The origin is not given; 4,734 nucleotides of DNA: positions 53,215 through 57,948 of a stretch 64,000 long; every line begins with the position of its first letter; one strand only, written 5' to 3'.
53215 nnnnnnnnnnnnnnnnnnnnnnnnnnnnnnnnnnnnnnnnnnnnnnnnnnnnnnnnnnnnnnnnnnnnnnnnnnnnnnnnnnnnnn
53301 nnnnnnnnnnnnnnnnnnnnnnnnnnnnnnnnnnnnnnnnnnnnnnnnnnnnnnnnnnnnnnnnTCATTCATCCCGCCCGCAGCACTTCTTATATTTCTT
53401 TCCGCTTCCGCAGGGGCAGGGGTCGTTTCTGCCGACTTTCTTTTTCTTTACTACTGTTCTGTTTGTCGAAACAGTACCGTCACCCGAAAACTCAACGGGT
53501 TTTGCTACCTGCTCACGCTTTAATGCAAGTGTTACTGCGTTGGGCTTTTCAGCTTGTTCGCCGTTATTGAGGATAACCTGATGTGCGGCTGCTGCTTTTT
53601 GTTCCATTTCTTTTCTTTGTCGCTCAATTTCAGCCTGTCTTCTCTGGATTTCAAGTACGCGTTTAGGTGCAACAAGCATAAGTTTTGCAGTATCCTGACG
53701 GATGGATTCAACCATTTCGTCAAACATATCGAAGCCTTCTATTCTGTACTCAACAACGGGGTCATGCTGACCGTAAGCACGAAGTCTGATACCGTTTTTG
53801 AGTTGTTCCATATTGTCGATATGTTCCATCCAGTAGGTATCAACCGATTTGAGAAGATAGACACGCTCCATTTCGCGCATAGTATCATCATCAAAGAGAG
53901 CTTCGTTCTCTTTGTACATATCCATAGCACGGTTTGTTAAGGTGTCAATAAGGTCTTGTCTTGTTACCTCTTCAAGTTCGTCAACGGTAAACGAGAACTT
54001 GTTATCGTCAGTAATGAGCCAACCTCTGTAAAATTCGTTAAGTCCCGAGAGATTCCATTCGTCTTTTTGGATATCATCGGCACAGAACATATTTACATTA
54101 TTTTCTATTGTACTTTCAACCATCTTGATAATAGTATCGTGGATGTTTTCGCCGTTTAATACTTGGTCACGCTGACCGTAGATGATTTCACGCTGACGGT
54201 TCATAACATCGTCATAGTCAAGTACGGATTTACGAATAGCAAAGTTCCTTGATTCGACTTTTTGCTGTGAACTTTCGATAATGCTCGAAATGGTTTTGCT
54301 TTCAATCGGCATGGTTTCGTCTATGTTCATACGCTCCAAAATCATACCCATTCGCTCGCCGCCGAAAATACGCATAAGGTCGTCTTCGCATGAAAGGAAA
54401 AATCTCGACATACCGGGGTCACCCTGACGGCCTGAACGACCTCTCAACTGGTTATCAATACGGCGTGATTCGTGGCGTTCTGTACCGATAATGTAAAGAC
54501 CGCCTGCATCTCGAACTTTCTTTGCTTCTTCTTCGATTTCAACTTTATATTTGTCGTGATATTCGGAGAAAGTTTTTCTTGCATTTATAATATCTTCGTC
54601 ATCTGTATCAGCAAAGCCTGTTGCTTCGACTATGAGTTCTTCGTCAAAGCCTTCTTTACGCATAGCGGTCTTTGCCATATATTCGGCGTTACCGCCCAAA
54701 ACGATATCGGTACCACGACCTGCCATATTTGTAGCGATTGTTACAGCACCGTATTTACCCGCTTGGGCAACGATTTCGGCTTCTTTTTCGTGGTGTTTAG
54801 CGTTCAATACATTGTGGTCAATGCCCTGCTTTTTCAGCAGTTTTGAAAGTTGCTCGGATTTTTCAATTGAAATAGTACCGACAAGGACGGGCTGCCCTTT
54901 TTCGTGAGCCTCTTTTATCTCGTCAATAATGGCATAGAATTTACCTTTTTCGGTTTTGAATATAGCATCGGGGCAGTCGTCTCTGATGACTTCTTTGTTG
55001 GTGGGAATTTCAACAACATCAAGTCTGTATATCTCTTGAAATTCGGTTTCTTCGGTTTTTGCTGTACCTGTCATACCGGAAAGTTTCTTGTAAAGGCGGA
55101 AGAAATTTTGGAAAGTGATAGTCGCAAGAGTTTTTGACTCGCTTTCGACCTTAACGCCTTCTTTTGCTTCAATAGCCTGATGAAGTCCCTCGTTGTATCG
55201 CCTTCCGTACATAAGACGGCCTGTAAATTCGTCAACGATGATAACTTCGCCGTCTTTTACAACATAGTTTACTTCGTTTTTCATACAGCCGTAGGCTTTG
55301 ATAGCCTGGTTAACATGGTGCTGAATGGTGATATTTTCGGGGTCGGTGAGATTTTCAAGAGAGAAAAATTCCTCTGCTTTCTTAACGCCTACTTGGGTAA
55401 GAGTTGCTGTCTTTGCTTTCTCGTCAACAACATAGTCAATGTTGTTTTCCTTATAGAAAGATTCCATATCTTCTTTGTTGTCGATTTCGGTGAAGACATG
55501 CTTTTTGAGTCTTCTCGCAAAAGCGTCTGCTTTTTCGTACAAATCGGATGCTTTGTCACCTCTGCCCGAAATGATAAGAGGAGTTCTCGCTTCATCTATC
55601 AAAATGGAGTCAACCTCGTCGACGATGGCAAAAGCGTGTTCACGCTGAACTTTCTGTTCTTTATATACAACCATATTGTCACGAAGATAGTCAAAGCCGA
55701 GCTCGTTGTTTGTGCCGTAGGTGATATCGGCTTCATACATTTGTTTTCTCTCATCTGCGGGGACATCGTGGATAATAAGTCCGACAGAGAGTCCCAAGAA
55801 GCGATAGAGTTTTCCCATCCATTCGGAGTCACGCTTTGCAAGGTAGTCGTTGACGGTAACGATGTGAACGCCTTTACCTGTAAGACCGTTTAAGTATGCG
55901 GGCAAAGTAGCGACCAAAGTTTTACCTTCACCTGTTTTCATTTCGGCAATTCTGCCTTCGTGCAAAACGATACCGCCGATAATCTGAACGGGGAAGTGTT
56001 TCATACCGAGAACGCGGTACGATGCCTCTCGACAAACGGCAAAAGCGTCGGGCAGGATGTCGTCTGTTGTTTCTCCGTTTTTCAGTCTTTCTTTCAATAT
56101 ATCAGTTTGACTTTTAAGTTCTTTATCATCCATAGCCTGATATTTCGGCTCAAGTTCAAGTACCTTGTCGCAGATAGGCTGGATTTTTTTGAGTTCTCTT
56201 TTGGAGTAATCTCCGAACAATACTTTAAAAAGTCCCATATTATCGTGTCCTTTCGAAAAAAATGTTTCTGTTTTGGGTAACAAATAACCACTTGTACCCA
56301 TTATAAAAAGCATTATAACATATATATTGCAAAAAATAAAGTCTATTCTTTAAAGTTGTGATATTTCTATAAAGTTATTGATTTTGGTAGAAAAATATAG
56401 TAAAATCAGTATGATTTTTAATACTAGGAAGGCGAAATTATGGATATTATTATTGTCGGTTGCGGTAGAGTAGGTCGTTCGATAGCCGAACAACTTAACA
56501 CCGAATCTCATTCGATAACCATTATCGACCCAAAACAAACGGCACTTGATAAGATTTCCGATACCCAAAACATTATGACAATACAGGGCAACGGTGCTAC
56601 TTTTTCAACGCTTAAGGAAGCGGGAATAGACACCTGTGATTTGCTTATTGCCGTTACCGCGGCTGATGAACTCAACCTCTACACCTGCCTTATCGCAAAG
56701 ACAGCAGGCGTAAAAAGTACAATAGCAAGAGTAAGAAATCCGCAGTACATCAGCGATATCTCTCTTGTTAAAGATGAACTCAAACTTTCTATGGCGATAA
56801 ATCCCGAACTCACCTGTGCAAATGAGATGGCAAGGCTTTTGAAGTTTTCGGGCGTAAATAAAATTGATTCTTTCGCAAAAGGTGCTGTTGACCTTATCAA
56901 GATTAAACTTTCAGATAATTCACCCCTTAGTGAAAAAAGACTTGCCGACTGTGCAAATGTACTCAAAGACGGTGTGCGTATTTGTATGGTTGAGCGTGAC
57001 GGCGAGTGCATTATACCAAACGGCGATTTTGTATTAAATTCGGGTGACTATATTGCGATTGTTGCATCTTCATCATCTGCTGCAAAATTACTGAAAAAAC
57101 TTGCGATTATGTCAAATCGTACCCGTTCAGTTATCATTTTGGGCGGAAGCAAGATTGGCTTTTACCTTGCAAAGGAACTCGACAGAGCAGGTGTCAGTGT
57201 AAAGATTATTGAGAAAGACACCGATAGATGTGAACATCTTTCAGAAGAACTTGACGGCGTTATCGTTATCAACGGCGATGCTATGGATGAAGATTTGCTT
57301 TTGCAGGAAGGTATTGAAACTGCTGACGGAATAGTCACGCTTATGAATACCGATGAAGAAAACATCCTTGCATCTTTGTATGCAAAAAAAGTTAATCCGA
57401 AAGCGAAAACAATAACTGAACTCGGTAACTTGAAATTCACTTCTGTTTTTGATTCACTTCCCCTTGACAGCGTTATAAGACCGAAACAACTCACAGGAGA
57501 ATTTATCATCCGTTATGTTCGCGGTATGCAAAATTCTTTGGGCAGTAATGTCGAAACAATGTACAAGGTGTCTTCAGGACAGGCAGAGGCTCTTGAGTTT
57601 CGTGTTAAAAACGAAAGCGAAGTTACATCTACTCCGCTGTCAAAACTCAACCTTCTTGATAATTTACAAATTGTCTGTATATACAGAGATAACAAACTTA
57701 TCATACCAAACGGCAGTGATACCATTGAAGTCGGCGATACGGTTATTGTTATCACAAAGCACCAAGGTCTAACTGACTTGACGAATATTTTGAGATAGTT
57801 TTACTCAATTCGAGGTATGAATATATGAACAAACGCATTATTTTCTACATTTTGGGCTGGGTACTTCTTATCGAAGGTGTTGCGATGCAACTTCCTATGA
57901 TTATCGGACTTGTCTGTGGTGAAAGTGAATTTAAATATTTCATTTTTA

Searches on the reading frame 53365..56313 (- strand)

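Call 56: search_protein_families(library=pfam, proteins=[window:53365-56313:-], max_evalue=0.000001)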
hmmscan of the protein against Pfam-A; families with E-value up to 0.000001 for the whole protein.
window:53365-56313:- (982 aa): 6 families
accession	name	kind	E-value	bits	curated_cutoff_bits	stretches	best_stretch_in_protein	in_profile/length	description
PF07517.20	SecA_DEAD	-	6.6e-132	439.6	24.6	1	31-426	3-290/290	SecA DEAD-like domain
PF21090.3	P-loop_SecA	-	6.5e-95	317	27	1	442-666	2-204/205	SecA P-loop domain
PF07516.18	SecA_SW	-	4.3e-66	223.2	26.7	1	669-880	1-197/200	SecA Wing and Scaffold domain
PF01043.26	SecA_PP_bind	-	1.2e-39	135.8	23.5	1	255-382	2-110/110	SecA preprotein cross-linking domain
PF02810.21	SEC-C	-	4.4e-10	39.7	20.4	1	962-980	1-19/19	SEC-C motif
PF00270.35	DEAD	-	5.4e-07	29.9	26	0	122-239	18-131/167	DEAD/DEAH box helicase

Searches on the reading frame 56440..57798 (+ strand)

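Call 57: search_protein_families(library=pfam, proteins=[window:56440-57798:+], max_evalue=0.000001)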
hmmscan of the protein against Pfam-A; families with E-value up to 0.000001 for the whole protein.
window:56440-57798:+ (452 aa): 6 families
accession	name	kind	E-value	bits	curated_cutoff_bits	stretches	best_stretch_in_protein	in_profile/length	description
PF02254.24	TrkA_N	-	3.8e-54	182.4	23.8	2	231-348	1-116/116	TrkA-N domain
PF02080.26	TrkA_C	-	3.5e-24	84.9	27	2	154-221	3-70/71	TrkA-C domain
PF03435.24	Sacchrp_dh_NADP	-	7.6e-09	36.4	25.1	0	3-56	1-59/129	Saccharopine dehydrogenase NADP binding domain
PF13241.12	NAD_binding_7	-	1e-08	36.1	22.1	0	3-91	10-87/104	Putative NAD(P)-binding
PF22614.2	Slo-like_RCK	-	6.6e-08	32.7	24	0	266-326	50-119/119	Calcium-activated potassium channel slowpoke-like RCK domain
PF03807.23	F420_oxidored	-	1.4e-07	32.5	21.6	0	3-46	2-47/94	NADP oxidoreductase coenzyme F420-dependent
